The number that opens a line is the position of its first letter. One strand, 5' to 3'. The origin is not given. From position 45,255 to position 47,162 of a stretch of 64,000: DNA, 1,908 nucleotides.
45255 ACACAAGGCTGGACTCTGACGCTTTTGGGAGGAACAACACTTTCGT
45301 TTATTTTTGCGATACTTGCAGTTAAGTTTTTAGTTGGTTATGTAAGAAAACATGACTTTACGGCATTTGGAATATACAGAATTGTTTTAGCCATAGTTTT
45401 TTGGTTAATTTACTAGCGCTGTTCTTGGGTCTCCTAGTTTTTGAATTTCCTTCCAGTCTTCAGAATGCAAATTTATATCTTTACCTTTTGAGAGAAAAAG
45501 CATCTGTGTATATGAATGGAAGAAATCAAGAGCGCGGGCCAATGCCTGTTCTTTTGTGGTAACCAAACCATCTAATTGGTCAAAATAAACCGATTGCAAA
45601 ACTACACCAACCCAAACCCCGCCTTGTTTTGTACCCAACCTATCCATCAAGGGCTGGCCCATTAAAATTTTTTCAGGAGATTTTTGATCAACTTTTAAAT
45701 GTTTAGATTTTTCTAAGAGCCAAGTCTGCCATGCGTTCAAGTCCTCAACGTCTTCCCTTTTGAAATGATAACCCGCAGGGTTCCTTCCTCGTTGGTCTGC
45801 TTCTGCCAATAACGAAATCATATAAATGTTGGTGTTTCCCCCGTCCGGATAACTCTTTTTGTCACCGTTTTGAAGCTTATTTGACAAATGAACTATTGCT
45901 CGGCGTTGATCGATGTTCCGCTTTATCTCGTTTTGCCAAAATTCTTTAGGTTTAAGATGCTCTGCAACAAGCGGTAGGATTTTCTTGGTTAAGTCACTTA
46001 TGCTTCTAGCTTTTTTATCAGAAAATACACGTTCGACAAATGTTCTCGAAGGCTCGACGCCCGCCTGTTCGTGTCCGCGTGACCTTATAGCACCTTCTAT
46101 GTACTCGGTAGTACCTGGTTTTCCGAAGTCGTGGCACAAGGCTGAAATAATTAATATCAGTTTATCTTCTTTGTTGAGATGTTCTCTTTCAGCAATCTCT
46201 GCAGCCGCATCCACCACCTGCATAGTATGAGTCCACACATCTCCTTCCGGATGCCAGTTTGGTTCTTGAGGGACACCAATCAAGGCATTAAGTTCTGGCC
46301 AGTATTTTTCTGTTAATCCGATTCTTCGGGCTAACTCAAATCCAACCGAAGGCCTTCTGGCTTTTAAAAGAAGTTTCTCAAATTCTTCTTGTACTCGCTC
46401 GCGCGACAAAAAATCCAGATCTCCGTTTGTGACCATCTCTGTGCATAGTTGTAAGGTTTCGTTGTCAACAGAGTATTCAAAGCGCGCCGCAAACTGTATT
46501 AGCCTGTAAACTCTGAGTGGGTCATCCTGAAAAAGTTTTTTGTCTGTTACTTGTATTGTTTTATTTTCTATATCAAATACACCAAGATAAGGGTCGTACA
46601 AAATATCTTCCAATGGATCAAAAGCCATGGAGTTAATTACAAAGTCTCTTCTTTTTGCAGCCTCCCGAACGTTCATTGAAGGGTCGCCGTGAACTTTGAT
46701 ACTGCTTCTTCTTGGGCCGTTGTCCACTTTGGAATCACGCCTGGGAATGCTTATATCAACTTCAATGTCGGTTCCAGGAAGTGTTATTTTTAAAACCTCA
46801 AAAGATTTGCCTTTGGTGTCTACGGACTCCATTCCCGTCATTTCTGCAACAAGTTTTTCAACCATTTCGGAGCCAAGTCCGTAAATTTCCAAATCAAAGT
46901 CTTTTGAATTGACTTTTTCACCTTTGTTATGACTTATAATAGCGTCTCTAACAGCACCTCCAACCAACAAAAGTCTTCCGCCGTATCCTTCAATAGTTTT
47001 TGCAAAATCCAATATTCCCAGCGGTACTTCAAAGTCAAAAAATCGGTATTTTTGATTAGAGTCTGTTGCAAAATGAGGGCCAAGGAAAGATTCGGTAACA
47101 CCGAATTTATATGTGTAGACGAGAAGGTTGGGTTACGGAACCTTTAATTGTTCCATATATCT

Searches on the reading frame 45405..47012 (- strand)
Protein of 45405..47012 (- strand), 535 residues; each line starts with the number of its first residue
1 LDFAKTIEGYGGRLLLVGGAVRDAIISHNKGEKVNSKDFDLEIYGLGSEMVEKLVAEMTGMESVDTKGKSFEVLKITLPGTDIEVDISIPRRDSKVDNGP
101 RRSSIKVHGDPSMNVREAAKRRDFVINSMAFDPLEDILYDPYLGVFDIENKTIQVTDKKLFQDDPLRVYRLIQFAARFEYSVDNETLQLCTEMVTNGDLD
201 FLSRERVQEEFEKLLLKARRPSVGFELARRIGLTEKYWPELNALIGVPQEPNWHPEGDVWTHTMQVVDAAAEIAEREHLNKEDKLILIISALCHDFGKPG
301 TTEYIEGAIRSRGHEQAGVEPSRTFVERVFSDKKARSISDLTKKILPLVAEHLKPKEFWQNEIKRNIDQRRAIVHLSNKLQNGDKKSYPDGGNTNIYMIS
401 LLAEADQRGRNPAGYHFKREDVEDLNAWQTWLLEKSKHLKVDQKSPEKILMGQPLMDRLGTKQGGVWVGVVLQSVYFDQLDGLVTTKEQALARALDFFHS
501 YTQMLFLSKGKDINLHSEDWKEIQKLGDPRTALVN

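Call 82: search_protein_families(library=pfam, proteins=[window:45405-47012:-], max_evalue=0.000001)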
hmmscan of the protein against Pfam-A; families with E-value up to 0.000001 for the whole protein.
window:45405-47012:- (535 aa): 3 families
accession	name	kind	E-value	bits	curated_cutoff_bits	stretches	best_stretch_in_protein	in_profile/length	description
PF01743.26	PolyA_pol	-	1.2e-14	55.2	23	1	15-153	2-125/126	Poly A polymerase head domain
PF01966.28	HD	-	2.1e-11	44.6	22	1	259-382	1-115/116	HD domain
PF12627.12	PolyA_pol_RNAbd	-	1.2e-07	31.9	22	1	181-243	3-62/64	Probable RNA and SrmB- binding site of polymerase A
